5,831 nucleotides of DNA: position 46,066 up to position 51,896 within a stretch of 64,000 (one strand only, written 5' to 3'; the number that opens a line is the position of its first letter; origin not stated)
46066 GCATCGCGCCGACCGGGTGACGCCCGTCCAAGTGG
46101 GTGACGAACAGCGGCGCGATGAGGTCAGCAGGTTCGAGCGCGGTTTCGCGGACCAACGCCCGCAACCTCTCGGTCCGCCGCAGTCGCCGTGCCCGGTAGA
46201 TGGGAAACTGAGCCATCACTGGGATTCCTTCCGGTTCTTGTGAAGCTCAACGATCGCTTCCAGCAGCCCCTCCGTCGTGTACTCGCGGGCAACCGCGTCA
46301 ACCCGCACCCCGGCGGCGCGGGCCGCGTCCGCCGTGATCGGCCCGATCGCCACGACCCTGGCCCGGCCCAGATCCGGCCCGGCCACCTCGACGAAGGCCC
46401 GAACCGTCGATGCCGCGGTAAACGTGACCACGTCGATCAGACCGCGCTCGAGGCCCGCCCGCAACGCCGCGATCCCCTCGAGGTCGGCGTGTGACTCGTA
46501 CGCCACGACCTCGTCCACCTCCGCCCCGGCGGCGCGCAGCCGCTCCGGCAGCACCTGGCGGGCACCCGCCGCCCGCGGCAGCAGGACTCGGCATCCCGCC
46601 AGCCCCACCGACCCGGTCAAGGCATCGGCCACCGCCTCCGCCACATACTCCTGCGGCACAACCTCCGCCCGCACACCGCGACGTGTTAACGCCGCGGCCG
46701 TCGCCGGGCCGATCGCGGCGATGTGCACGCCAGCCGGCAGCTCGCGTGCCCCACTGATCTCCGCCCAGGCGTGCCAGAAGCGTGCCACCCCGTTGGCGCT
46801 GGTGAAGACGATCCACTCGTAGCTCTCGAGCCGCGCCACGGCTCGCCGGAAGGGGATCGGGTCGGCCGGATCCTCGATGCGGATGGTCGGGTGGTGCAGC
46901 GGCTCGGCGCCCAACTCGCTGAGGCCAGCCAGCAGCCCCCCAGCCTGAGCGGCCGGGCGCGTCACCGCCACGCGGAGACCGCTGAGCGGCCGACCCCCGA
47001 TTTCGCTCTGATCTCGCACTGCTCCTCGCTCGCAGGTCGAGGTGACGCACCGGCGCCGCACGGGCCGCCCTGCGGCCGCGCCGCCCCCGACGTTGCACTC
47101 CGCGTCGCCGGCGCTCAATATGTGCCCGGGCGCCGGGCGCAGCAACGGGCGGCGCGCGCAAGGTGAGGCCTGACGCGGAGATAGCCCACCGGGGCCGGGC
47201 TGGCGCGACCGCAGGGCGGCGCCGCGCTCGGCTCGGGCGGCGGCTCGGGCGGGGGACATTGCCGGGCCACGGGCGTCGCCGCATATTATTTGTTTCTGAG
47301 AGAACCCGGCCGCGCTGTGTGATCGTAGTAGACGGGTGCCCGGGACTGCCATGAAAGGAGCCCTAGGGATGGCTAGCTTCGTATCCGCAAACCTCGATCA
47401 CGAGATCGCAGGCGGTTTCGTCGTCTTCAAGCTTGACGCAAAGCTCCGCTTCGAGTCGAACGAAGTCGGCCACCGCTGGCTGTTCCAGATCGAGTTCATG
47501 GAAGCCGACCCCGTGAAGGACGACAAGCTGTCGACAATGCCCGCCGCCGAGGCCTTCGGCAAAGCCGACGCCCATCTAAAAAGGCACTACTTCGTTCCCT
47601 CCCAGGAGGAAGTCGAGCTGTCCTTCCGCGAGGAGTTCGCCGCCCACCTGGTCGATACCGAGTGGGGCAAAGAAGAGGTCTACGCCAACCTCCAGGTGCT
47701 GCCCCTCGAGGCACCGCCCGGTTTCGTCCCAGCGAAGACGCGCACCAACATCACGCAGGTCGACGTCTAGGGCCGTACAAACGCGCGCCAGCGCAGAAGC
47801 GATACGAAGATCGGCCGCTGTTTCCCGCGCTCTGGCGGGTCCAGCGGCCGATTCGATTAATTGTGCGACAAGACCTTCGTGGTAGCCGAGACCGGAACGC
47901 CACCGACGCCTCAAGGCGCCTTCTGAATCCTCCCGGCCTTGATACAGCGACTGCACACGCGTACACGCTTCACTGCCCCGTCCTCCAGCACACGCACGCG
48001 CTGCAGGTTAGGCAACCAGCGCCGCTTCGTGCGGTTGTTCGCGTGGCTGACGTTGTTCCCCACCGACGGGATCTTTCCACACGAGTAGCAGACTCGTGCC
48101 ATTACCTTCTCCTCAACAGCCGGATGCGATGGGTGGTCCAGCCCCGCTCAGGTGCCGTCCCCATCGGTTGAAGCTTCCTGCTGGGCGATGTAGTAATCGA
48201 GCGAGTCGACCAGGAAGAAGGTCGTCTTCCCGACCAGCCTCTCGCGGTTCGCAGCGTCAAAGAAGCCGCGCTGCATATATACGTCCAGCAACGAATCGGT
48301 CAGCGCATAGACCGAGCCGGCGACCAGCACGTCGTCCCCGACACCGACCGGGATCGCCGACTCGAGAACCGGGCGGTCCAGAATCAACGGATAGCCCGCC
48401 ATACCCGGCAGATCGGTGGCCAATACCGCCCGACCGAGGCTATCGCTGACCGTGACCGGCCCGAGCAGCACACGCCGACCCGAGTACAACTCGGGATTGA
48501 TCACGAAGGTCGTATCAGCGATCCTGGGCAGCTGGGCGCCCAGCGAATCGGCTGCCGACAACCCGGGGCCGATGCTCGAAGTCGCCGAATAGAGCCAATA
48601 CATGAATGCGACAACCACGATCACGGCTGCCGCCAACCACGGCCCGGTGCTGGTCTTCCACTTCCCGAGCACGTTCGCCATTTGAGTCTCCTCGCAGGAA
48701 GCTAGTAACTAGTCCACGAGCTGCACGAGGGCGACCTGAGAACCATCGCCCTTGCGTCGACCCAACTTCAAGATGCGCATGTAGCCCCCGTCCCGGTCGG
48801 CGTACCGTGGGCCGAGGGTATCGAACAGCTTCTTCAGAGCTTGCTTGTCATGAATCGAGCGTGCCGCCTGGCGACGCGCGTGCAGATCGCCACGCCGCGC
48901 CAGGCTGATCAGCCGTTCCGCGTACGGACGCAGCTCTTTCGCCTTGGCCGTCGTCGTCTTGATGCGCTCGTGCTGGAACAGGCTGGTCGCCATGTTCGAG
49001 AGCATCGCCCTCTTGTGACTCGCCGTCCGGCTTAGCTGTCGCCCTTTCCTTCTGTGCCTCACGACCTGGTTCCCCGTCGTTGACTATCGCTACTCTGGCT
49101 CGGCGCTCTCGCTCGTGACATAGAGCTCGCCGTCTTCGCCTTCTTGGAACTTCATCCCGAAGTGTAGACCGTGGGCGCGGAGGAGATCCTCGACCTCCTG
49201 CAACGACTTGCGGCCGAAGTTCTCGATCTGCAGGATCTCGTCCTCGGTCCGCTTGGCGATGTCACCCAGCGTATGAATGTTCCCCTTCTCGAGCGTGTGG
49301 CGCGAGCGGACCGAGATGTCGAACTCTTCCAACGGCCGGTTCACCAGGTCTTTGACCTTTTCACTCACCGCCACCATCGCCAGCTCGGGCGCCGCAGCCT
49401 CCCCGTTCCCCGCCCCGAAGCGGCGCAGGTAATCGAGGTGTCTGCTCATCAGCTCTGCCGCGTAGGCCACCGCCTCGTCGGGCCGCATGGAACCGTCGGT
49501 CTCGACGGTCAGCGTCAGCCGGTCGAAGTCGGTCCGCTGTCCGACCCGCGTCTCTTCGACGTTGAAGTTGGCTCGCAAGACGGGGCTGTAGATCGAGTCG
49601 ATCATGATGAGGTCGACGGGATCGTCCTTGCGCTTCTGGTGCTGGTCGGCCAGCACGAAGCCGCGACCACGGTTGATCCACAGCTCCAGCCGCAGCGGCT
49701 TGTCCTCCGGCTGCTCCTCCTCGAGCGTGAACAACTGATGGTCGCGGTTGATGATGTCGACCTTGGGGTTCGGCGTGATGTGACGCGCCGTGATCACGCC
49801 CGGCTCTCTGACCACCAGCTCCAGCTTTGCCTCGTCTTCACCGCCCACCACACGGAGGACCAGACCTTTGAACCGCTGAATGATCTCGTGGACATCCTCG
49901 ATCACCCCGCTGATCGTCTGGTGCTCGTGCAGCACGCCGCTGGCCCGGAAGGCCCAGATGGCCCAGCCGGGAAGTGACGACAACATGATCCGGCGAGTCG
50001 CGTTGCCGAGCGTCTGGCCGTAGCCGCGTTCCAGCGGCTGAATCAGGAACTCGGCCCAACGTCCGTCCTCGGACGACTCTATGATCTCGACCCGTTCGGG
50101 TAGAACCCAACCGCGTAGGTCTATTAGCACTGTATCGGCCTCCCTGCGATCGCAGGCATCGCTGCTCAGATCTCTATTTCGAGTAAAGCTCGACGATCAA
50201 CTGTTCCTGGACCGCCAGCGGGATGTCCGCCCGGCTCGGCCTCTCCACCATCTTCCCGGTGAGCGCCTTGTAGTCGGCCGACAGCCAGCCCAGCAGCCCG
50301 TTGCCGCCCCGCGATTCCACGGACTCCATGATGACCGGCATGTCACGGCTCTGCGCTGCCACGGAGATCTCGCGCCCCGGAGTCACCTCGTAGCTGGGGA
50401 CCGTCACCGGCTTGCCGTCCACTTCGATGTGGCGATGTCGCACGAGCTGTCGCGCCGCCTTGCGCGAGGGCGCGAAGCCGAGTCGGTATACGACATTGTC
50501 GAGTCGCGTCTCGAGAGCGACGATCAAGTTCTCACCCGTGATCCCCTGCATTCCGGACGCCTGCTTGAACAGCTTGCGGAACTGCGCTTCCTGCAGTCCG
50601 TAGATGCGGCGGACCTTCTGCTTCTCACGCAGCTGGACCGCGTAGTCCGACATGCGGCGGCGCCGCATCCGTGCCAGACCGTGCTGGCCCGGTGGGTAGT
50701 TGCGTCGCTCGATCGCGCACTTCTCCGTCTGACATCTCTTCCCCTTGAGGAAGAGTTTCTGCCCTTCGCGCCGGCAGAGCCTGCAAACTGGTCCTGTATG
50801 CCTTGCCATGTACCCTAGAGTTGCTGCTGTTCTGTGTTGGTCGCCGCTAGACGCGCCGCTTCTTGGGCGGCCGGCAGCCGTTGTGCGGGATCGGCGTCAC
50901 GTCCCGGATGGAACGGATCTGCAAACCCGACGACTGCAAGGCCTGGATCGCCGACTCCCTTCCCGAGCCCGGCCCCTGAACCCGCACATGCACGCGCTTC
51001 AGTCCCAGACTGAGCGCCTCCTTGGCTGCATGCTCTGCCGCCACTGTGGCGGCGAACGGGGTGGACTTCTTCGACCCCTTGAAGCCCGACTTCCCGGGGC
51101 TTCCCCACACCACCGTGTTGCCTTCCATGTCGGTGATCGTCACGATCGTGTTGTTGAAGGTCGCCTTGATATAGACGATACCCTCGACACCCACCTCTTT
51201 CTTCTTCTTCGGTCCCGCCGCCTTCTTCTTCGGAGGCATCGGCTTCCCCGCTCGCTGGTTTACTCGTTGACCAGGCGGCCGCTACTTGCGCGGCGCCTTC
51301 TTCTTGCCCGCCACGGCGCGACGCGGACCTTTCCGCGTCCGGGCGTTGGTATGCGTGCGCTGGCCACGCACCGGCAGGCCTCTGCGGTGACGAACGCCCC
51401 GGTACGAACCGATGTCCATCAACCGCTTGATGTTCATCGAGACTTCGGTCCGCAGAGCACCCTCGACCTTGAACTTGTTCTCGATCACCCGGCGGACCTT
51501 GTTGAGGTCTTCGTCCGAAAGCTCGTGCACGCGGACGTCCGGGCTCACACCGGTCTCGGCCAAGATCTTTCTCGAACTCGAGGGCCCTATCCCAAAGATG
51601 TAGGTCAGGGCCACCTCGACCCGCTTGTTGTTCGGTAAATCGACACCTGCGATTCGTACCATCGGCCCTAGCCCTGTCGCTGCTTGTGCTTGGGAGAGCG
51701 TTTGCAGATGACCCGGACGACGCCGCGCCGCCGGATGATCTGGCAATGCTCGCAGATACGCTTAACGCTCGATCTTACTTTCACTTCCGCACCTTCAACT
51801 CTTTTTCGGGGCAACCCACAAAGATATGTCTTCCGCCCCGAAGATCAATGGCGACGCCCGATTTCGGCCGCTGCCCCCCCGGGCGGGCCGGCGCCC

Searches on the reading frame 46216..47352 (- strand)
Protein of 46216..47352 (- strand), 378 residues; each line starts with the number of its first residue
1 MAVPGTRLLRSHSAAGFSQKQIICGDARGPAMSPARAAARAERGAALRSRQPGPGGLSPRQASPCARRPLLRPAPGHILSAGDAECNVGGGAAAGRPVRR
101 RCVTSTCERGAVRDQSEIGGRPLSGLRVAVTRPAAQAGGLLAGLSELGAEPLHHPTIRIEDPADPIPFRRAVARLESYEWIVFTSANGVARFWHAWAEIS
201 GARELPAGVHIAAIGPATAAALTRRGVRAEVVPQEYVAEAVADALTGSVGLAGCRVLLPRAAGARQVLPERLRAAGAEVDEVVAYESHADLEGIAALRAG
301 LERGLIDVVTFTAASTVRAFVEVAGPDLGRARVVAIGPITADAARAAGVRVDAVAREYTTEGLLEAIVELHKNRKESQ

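Call 11: search_protein_families(library=pfam, proteins=[window:46216-47352:-])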
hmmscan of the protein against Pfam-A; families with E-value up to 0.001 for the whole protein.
window:46216-47352:- (378 aa): 1 family
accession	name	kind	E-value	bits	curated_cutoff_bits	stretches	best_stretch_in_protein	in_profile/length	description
PF02602.20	HEM4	-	7.2e-64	215.5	27.5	1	142-365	5-231/231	Uroporphyrinogen-III synthase HemD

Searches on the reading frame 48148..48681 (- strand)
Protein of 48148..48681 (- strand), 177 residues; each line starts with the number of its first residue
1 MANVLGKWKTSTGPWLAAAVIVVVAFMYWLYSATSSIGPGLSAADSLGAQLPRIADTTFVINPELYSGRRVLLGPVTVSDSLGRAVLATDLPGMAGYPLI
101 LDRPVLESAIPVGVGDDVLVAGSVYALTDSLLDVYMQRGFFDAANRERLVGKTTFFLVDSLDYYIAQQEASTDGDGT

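Call 11: search_protein_families(library=pfam, proteins=[window:48148-48681:-])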
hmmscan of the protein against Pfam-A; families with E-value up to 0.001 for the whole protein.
window:48148-48681:- (177 aa): 0 families

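Call 64: find_homologous_proteins(query=window:48148-48681:-, max_evalue=0.001)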
Query window:48148-48681:- (177 aa): 105 proteins with E <= 0.001 among 883 candidates.
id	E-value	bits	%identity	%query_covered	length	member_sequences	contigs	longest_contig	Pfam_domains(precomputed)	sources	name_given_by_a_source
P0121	1.4e-108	378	100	100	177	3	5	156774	-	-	-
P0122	1.8e-72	261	71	98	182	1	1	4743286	-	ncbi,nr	ncbi:MAG: hypothetical protein JSV86_19050 [Gemmatimonadota bacterium]|nr:MAG: hypothetical protein 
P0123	1.8e-66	241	70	93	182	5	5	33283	-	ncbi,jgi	jgi:hypothetical protein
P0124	5.3e-65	237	65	99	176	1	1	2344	-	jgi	jgi:hypothetical protein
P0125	1.3e-64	235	63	98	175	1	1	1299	-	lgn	-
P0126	1.7e-63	232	63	98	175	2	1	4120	-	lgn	-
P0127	2.3e-63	231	62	98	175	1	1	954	-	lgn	-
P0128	4.2e-63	230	64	100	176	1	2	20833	-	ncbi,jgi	ncbi:MAG: hypothetical protein PVJ64_02720 [Gemmatimonadales bacterium]|jgi:hypothetical protein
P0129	4.2e-63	230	64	98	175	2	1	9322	-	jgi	jgi:hypothetical protein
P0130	7.8e-63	229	62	100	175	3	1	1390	-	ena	-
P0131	1.3e-62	229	63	100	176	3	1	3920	-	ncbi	-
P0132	1.7e-62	228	63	100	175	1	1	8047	-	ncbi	-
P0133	3.2e-62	227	67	94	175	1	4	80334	-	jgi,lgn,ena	-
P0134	3.9e-62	227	64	98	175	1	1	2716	-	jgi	jgi:hypothetical protein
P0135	8.4e-62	226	60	100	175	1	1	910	-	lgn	-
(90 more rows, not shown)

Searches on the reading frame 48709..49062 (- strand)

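Call 11: search_protein_families(library=pfam, proteins=[window:48709-49062:-])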
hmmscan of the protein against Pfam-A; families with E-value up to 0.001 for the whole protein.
window:48709-49062:- (117 aa): 1 family
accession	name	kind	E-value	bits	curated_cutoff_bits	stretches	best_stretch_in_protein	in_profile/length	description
PF01196.24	Ribosomal_L17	-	2.5e-39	134.5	27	1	20-116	1-97/97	Ribosomal protein L17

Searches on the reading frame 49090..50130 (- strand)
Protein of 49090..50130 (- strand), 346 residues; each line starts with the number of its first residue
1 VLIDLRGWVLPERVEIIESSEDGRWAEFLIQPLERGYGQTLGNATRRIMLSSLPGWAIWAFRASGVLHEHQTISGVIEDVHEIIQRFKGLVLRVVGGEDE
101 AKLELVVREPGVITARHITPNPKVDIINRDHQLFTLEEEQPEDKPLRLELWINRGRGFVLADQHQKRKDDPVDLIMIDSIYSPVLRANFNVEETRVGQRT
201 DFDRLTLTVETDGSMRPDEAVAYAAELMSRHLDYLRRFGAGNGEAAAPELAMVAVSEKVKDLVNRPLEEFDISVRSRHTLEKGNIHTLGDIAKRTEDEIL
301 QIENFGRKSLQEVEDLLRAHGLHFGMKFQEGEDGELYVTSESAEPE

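Call 11: search_protein_families(library=pfam, proteins=[window:49090-50130:-])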
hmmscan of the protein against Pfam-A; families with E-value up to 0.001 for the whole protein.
window:49090-50130:- (346 aa): 3 families
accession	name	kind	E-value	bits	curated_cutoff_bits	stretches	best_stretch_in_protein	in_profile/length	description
PF01000.31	RNA_pol_A_bac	-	4.2e-23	82.2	33.9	1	64-182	4-119/119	RNA polymerase Rpb3/RpoA insert domain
PF01193.29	RNA_pol_L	-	5.4e-21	74.5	24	1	31-232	1-74/74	RNA polymerase Rpb3/Rpb11 dimerisation domain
PF03118.21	RNA_pol_A_CTD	-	4.2e-18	65.3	23.8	1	258-318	6-66/67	Bacterial RNA polymerase, alpha chain C terminal domain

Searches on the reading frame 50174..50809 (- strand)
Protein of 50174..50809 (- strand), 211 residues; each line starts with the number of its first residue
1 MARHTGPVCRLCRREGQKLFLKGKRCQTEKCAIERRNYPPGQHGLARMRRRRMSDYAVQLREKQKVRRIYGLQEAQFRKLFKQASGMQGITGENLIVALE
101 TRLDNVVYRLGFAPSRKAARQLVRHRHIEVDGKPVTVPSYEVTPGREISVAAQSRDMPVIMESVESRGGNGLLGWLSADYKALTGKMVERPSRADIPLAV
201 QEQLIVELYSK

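Call 11: search_protein_families(library=pfam, proteins=[window:50174-50809:-])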
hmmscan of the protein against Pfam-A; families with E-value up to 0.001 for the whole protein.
window:50174-50809:- (211 aa): 2 families
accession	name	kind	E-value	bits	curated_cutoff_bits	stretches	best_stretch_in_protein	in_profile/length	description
PF00163.24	Ribosomal_S4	-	8.6e-35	119.8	23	1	3-100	1-95/95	Ribosomal protein S4/S9 N-terminal domain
PF01479.30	S4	-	1.6e-19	69.8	22.8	1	102-148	2-48/48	S4 domain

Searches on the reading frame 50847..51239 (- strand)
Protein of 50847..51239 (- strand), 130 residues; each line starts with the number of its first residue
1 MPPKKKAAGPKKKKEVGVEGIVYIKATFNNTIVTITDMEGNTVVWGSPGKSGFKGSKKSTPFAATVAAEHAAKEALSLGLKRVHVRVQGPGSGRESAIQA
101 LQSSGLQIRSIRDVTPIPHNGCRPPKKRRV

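Call 11: search_protein_families(library=pfam, proteins=[window:50847-51239:-])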
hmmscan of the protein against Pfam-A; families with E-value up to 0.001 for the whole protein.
window:50847-51239:- (130 aa): 1 family
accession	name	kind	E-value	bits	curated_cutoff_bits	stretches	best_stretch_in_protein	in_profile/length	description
PF00411.24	Ribosomal_S11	-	1.5e-47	161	25.1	1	20-129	1-110/110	Ribosomal protein S11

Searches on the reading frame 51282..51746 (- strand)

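Call 11: search_protein_families(library=pfam, proteins=[window:51282-51746:-])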
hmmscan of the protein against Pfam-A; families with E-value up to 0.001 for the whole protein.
window:51282-51746:- (154 aa): 1 family
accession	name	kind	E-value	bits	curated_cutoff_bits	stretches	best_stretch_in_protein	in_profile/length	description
PF00416.27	Ribosomal_S13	-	6.4e-35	120.8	31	1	31-137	1-128/128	Ribosomal protein S13/S18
